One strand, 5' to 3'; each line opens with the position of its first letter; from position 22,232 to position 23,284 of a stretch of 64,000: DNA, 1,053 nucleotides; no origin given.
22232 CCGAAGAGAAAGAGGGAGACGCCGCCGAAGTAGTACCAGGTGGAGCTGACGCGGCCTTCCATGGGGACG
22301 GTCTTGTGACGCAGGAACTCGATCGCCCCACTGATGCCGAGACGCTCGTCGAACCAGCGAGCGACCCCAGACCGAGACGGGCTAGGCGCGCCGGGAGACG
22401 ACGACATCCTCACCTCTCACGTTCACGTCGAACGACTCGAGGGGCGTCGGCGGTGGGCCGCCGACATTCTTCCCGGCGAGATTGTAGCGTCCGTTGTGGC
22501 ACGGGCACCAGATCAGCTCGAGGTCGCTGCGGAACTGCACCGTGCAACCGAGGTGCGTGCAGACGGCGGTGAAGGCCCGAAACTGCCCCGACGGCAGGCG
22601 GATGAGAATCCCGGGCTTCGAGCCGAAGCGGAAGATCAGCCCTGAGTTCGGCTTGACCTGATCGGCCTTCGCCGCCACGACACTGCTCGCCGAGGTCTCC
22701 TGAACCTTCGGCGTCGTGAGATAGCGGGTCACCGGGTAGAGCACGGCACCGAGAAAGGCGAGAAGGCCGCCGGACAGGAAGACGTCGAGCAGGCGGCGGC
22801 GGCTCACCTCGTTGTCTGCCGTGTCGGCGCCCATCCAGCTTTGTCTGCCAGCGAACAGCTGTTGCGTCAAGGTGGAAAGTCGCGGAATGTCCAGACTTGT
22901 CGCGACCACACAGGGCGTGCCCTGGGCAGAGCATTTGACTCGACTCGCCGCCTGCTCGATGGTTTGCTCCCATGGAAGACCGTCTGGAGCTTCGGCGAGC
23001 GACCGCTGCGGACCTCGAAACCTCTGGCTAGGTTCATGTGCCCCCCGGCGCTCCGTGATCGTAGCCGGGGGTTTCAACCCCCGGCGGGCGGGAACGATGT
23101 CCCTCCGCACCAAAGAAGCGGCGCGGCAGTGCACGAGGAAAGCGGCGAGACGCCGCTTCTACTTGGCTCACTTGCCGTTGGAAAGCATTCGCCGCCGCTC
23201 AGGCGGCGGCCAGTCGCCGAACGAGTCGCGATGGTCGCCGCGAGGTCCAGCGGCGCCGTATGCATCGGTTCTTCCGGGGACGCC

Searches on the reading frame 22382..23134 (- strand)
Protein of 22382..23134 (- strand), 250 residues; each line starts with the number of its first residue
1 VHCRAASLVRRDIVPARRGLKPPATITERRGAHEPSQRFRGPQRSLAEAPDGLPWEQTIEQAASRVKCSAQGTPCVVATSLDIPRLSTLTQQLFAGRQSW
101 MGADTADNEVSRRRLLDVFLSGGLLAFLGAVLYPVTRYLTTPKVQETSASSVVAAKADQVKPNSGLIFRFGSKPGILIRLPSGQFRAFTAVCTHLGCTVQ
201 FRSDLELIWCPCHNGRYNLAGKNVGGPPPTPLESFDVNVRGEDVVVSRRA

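Call 37: search_protein_families(library=pfam, proteins=[window:22382-23134:-], max_evalue=0.001)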
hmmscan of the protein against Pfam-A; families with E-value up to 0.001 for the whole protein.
window:22382-23134:- (250 aa): 1 family
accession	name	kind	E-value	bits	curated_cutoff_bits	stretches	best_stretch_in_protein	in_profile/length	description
PF00355.32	Rieske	-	6.1e-12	45.7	20.3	1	152-235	3-87/88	Rieske [2Fe-2S] domain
